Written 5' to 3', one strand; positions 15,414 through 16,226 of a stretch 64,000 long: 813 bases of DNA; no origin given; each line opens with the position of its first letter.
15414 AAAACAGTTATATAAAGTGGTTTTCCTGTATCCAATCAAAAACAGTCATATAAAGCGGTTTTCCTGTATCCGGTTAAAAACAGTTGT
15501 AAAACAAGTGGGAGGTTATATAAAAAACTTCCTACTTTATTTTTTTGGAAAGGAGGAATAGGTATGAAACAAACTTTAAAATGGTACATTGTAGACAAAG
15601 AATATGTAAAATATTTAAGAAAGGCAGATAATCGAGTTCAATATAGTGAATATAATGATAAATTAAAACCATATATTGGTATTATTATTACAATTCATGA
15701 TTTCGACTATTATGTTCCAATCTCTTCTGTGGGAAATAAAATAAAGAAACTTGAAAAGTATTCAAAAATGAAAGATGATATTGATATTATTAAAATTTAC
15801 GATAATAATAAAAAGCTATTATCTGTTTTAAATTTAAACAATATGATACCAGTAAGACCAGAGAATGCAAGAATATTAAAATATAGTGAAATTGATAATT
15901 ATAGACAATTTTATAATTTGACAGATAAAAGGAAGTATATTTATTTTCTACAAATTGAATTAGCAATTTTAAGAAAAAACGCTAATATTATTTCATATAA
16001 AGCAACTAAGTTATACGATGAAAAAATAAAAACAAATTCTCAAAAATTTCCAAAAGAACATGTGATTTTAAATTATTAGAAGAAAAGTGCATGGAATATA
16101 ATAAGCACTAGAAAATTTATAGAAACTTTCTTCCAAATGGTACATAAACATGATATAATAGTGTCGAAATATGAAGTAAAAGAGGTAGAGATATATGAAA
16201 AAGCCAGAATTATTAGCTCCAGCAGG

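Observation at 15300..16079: Type III toxin-antitoxin locus 1: 3 x 38-39-nt tandem repeats + terminator + ToxN/AbiQ-like ORF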

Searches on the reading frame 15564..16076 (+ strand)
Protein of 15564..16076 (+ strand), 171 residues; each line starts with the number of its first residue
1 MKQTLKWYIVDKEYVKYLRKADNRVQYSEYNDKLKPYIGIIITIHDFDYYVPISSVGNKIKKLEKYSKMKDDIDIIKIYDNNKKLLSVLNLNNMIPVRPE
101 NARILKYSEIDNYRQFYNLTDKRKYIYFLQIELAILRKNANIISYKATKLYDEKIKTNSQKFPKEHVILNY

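Call 4: search_protein_families(library=pfam, proteins=[window:15564-16076:+], max_evalue=1)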
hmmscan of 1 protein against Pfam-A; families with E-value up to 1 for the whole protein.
window:15564-16076:+ (171 aa): 2 families
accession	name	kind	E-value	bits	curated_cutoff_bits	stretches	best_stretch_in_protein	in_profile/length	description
PF13958.12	ToxN_toxin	-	4.2e-36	124.9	25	1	5-162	1-142/159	Toxin ToxN, type III toxin-antitoxin system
PF02157.21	Man-6-P_recep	-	0.084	12.4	25.4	1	65-150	57-141/254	Mannose-6-phosphate receptor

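Call 5: search_protein_families(library=padloc, proteins=[window:15564-16076:+], max_evalue=1)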
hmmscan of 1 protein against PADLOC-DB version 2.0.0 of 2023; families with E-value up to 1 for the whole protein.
window:15564-16076:+ (171 aa): 1 family
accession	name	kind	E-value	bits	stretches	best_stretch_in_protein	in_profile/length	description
PDLC02352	AbiQ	-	1.3e-23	82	1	5-163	1-141/160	AbiQ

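Call 10: search_solved_structures(query=window:15564-16076:+, max_evalue=1, show_alignments=4)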
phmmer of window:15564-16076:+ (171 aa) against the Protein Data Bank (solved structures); distinct sequences matched with E-value up to 1: 4.
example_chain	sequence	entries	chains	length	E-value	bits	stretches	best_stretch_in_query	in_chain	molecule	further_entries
4ato_A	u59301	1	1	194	9.8e-14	55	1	3-140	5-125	TOXN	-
4glk_A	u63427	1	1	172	2.1e-09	40.9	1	4-135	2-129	AbiQ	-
2xd0_A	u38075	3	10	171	4.1e-06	30.3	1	5-113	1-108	TOXN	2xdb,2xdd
7d8o_A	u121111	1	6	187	8.9e-05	25.9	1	5-109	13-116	Type III toxin-antitoxin system ToxN/AbiQ family toxin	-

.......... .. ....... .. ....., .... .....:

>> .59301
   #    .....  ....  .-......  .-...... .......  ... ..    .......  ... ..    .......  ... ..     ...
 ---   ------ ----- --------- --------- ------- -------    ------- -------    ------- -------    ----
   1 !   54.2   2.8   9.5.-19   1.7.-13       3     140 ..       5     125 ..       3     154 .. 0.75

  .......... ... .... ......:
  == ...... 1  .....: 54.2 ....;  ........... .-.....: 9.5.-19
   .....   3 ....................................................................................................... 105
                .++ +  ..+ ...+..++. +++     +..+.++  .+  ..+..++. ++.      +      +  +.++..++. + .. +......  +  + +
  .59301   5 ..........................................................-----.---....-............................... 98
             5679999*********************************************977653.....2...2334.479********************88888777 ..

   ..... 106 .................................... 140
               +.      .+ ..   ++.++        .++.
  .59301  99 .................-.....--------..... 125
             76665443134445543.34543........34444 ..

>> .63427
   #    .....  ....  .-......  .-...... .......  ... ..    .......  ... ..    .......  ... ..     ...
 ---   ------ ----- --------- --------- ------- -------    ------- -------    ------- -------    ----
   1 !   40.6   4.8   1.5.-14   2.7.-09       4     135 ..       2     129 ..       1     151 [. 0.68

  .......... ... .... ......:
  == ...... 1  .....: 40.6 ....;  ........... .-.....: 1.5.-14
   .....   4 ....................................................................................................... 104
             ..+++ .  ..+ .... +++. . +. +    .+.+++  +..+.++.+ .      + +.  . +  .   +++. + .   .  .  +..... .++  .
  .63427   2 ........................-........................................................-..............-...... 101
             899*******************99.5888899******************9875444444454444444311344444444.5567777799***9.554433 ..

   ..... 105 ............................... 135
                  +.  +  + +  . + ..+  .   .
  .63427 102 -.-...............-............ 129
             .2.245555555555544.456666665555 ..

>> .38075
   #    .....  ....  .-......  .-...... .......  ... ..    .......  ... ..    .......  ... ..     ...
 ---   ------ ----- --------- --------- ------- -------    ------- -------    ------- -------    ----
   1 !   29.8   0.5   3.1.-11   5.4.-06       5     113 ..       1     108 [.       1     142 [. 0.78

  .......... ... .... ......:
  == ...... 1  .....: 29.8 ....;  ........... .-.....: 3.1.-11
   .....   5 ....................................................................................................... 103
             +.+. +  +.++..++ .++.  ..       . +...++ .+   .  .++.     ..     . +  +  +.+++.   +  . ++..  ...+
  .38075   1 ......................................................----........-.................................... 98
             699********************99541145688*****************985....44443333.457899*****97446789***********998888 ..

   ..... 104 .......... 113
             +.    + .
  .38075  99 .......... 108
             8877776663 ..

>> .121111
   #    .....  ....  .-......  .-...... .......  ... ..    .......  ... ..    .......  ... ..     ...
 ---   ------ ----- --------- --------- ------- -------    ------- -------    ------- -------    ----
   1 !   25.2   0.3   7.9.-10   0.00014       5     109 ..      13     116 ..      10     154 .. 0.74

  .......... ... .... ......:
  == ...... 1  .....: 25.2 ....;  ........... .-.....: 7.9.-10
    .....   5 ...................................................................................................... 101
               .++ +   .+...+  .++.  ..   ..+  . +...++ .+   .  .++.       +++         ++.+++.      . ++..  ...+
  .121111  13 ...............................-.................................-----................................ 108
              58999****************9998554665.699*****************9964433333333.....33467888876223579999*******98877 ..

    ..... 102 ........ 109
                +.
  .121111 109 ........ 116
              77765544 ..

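Call 12: find_homologous_proteins(query=window:15564-16076:+)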
Query window:15564-16076:+ (171 aa): 191 proteins with E <= 0.001 among 274 candidates; the best 120 are listed.
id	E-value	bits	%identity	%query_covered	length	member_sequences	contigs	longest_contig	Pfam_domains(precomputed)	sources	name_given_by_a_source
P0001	2.3e-102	358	100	100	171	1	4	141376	PF13958.13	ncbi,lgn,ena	-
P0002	6.5e-92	324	96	96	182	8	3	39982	PF13958.13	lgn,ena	-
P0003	3.9e-78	279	78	99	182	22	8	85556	PF13958.13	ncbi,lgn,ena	-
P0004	1.9e-75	270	78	96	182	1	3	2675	PF13958.13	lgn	-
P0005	1.1e-55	206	57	98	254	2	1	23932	PF13958.13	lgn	-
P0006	6.2e-54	200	57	96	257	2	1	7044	PF13958.13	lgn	-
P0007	6.7e-53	197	57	94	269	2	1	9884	PF13958.13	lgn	-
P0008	8.7e-52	193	60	99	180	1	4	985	PF13958.13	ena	-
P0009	2.2e-48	182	90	53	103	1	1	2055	PF13958.13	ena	-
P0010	4.7e-47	178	59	91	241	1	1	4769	PF13958.13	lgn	-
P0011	1.9e-39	153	52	96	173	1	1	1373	PF13958.13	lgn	-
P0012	2.3e-39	153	63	74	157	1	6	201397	PF13958.13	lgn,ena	-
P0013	3.7e-39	152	54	91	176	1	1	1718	PF13958.13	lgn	-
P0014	4.8e-39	152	52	96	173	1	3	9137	PF13958.13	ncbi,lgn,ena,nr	ncbi:MAG: type III toxin-antitoxin system ToxN/AbiQ family toxin [Clostridia bacterium]|nr:type III 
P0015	1.2e-38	151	51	97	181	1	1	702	PF13958.13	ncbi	-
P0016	1.5e-38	150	52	96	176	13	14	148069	PF13958.13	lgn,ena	-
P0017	2.8e-38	150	50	96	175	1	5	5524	PF13958.13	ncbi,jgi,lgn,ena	jgi:protein AbiQ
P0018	3.5e-38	149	51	96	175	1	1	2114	PF13958.13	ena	-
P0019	5.0e-38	149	50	95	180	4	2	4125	PF13958.13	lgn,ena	-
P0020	5.2e-38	149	50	98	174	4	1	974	PF13958.13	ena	-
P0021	7.2e-38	148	52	95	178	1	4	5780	PF13958.13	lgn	-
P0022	9.6e-38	148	51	96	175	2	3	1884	PF13958.13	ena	-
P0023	1.1e-37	148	51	94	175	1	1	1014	PF13958.13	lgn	-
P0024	1.3e-37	147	53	88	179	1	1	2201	PF13958.13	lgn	-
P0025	1.3e-37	147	50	96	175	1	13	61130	PF13958.13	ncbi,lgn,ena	-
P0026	2.0e-37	147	53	88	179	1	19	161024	PF13958.13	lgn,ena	-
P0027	2.2e-37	147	50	98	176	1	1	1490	PF13958.13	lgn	-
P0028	2.3e-37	147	53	88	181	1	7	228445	PF13958.13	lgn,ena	-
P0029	2.4e-37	147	50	96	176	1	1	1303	PF13958.13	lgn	-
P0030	4.1e-37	146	48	96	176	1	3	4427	PF13958.13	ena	-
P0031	4.6e-37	146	49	96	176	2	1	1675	PF13958.13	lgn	-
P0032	5.3e-37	145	50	96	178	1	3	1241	PF13958.13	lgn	-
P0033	6.5e-37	145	51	89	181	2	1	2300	PF13958.13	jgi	jgi:protein AbiQ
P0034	7.2e-37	145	54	89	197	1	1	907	PF13958.13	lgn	-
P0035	7.4e-37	145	49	96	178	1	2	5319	PF13958.13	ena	-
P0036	9.2e-37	145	50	96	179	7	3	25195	PF13958.13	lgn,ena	-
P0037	9.3e-37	145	52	89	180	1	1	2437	PF13958.13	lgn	-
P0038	1.2e-36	144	48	96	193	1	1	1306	PF13958.13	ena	-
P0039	1.6e-36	144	52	91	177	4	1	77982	PF13958.13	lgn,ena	-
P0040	3.3e-36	143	50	97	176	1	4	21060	PF13958.13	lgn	-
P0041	3.6e-36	143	51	89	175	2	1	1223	PF13958.13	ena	-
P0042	5.6e-36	142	52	88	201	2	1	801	PF13958.13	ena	-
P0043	6.3e-36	142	49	96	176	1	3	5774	PF13958.13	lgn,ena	-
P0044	9.5e-36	141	50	90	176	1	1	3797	PF13958.13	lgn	-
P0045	9.6e-36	141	51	91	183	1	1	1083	PF13958.13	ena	-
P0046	1.1e-35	141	51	88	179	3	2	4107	PF13958.13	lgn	-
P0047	1.1e-35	141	48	97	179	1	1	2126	PF13958.13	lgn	-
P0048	1.4e-35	141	49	96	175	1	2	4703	PF13958.13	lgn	-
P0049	1.4e-35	141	51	89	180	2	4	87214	PF13958.13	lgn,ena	-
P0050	1.8e-35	140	51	95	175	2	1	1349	PF13958.13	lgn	-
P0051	1.9e-35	140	52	94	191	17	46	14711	PF13958.13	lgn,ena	-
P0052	2.1e-35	140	48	96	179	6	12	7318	PF13958.13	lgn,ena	-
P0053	2.7e-35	140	52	91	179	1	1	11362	PF13958.13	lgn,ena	-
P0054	2.8e-35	140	49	96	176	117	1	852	PF13958.13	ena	-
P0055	4.0e-35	139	49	90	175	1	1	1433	PF13958.13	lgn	-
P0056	5.4e-35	139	46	97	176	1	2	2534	PF13958.13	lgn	-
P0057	5.4e-35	139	50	88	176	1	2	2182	PF13958.13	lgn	-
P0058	6.1e-35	139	48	97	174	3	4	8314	PF13958.13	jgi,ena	-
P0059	7.1e-35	138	52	88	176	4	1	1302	PF13958.13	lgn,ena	-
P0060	7.1e-35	138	50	95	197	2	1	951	PF13958.13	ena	-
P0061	7.3e-35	138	50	96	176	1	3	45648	PF13958.13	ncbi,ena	-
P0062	7.4e-35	138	49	95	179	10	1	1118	PF13958.13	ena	-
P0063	1.0e-34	138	51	95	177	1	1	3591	PF13958.13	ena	-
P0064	1.1e-34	138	48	98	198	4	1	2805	PF13958.13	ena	-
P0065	1.1e-34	138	47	98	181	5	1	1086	PF13958.13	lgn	-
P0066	1.1e-34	138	50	88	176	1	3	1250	PF13958.13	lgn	-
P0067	1.1e-34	138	51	88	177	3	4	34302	PF13958.13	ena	-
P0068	1.2e-34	138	48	95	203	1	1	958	PF13958.13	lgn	-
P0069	1.3e-34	138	52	89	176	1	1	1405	PF13958.13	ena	-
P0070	1.4e-34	138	50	99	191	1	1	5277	PF13958.13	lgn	-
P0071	1.6e-34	137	53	90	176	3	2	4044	PF13958.13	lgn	-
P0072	1.7e-34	137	49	94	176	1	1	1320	PF13958.13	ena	-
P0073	1.9e-34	137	50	91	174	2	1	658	PF13958.13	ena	-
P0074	2.7e-34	137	51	88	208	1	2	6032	PF13958.13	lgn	-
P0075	3.1e-34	136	50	94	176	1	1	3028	PF13958.13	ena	-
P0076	3.6e-34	136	51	90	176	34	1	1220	PF13958.13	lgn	-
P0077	3.7e-34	136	50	90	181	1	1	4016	PF13958.13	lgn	-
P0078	3.8e-34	136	51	88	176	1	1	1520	PF13958.13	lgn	-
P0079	3.9e-34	136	48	95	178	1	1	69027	PF13958.13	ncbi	-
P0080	4.5e-34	136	52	89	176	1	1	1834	PF13958.13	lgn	-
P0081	4.5e-34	136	48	89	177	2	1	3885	PF13958.13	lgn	-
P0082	4.7e-34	136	52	92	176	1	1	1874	PF13958.13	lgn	-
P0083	4.8e-34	136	47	95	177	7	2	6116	PF13958.13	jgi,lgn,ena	-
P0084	6.3e-34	135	54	89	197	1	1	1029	PF13958.13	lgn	-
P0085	6.4e-34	135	46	95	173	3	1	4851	PF13958.13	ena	-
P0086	6.7e-34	135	49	95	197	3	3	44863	PF13958.13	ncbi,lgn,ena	-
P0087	8.4e-34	135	50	98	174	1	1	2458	PF13958.13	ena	-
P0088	9.3e-34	135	50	98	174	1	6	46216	PF13958.13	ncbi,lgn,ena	-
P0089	9.8e-34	135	51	94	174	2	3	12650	PF13958.13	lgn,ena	-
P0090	1.1e-33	135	51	92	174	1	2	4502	PF13958.13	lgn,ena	-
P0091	1.2e-33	134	47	98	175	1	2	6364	PF13958.13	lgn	-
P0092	1.4e-33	134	52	88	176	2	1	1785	PF13958.13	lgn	-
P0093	1.5e-33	134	51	90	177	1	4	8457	PF13958.13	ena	-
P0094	1.5e-33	134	50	94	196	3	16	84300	PF13958.13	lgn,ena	-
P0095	1.8e-33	134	48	96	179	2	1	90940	PF13958.13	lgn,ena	-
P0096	2.0e-33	134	55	79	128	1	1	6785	PF13958.13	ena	-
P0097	2.0e-33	134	51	88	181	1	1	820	PF13958.13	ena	-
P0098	2.0e-33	134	54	89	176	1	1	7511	PF13958.13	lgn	-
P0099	2.5e-33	133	47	95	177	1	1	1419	PF13958.13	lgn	-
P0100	2.6e-33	133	49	94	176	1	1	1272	PF13958.13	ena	-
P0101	3.2e-33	133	54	77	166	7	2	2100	PF13958.13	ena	-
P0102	3.3e-33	133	52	89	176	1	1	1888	PF13958.13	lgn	-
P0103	4.0e-33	133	50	95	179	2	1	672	PF13958.13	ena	-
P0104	4.4e-33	133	46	96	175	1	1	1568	PF13958.13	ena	-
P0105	4.9e-33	132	51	88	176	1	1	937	PF13958.13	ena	-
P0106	5.2e-33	132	50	89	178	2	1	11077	PF13958.13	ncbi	-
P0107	6.1e-33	132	48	95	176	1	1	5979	PF13958.13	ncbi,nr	ncbi:MAG: type III toxin-antitoxin system ToxN/AbiQ family toxin [Clostridia bacterium]|nr:type III 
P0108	8.9e-33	132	52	79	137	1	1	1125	PF13958.13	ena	-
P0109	1.1e-32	131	50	90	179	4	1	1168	PF13958.13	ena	-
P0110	1.4e-32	131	50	88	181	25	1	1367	PF13958.13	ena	-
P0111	1.4e-32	131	49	88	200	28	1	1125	PF13958.13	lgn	-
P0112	1.4e-32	131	50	94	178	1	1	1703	PF13958.13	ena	-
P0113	1.5e-32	131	49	89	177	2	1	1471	PF13958.13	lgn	-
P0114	2.2e-32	130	50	88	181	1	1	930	PF13958.13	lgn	-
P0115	2.3e-32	130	49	88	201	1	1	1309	PF13958.13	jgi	jgi:protein AbiQ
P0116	2.8e-32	130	48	89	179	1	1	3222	PF13958.13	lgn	-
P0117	4.2e-32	129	49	89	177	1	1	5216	PF13958.13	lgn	-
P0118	4.4e-32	129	46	89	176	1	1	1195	PF13958.13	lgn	-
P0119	1.0e-31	128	49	90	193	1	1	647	PF13958.13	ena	-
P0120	1.2e-31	128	47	95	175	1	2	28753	PF13958.13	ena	-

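Call 19: find_encoding_contigs(protein=P0001, flank=3000, max_places=6)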
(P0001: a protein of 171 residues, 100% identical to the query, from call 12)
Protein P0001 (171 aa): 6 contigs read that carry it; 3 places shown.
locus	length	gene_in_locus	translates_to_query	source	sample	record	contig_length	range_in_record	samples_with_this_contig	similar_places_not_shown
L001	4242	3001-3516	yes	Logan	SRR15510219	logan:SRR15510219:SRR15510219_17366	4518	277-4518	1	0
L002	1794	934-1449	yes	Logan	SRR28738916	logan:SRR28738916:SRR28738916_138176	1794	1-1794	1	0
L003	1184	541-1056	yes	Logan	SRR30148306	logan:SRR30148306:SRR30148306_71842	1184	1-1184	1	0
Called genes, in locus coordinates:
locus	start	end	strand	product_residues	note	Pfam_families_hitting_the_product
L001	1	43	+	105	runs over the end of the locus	?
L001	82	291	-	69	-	-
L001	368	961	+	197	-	PF01596:Methyltransf_3, PF01135:PCMT, PF01189:Methyltr_RsmB-F (weak), PF02475:TRM5-TYW2_MTfase (faint), PF13847:Methyltransf_31, PF13578:Methyltransf_24, PF13649:Methyltransf_25 (weak)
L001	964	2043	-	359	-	PF04607:RelA_SpoT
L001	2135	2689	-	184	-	PF06541:ABC_trans_CmpB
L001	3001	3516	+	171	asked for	PF13958:ToxN_toxin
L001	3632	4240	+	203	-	PF01136:Peptidase_U32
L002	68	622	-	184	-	PF06541:ABC_trans_CmpB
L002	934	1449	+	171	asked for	PF13958:ToxN_toxin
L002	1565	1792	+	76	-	?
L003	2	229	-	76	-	?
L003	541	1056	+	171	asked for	PF13958:ToxN_toxin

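Call 20: find_encoding_contigs(protein=P0002, flank=3000, max_places=6)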
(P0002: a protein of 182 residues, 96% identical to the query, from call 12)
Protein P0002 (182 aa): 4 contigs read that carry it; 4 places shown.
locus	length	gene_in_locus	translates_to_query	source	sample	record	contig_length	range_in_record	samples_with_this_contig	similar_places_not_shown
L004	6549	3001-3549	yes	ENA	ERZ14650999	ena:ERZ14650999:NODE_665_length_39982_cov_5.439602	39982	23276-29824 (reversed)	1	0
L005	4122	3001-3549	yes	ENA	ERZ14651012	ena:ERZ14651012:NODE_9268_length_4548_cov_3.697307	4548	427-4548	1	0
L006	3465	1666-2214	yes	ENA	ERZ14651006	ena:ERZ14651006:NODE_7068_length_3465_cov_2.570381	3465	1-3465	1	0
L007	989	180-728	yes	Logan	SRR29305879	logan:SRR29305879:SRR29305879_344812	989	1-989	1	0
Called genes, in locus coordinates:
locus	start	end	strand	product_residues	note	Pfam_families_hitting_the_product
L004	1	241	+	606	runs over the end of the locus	PF00009:GTP_EFTU, PF01926:MMR_HSR1 (weak), PF22042:EF-G_D2, PF03144:GTP_EFTU_D2, PF00679:EFG_C, PF21018:BipA_C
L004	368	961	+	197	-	PF01596:Methyltransf_3, PF01135:PCMT, PF01189:Methyltr_RsmB-F (weak), PF02475:TRM5-TYW2_MTfase (weak), PF13847:Methyltransf_31, PF13578:Methyltransf_24, PF13649:Methyltransf_25 (weak)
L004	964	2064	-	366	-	PF04607:RelA_SpoT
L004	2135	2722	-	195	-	PF06541:ABC_trans_CmpB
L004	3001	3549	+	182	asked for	PF13958:ToxN_toxin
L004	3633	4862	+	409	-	PF01136:Peptidase_U32, PF16325:Peptidase_U32_C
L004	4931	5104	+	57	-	-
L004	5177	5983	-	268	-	PF04018:VCA0040-like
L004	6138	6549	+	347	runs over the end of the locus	PF03706:LPG_synthase_TM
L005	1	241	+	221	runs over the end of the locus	?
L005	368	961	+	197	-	PF01596:Methyltransf_3, PF01135:PCMT, PF01189:Methyltr_RsmB-F (weak), PF02475:TRM5-TYW2_MTfase (weak), PF13847:Methyltransf_31, PF13578:Methyltransf_24, PF13649:Methyltransf_25 (weak)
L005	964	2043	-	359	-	PF04607:RelA_SpoT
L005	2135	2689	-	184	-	PF06541:ABC_trans_CmpB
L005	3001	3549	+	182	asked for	PF13958:ToxN_toxin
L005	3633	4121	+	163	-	?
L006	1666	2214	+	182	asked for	PF13958:ToxN_toxin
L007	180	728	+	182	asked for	PF13958:ToxN_toxin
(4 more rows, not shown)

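Call 22: find_related_loci(query=P0002, collection=genome_contigs, flank=3000)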
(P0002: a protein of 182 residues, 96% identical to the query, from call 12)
Query P0002 (182 aa) in genome_contigs; peptide patterns used: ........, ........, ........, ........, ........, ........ (x = any residue, [..] = any of these).
95 stretches matched a pattern; 8 encode a relative of the query (tblastn E <= 1e-3); 8 distinct loci.
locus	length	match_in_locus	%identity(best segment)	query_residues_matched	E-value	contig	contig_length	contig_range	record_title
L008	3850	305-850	99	1-182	1e-117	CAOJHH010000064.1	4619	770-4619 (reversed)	MAG TPA_asm: uncultured Clostridium sp. isolate SRR17684647_bin.20_metawrap_v1.3_MAG genome assembly, contig: NODE.15765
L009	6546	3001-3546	84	1-182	4e-100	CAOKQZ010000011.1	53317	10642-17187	MAG TPA_asm: uncultured Clostridium sp. isolate SRR15604628_bin.47_metawrap_v1.3_MAG genome assembly, contig: NODE.683_l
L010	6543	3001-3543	82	1-181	1e-98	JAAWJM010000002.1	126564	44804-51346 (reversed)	MAG: Clostridia bacterium isolate ABMPRH_42_1 SL341415_scaffold_176, whole genome shotgun sequence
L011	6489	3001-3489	40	5-181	8e-30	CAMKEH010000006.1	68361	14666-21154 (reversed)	MAG: uncultured Clostridium sp. isolate SRR12081292_bin.111_metaWRAP_v1.3_MAG genome assembly, contig: ERZ12289771.395,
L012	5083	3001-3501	38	1-181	7e-26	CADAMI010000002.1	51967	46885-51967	MAG: uncultured Erysipelotrichaceae bacterium isolate RUG13428 genome assembly, contig: RUG13428_asm_2, whole genome sho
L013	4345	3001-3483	36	5-181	1e-25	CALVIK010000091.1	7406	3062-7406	MAG: uncultured Bacilli bacterium isolate E08__bin338 genome assembly, contig: E08__k127_8886711, whole genome shotgun s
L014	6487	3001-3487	33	4-180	8e-16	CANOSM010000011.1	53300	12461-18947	MAG TPA_asm: uncultured Clostridium sp. isolate SRR15604499_bin.60_metawrap_v1.3_MAG genome assembly, contig: NODE.857_l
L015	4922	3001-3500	34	1-181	1e-14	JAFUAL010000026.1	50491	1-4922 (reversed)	MAG: Bacilli bacterium isolate RGIG4316 Roe_deer_Duodenum.Co__c194273, whole genome shotgun sequence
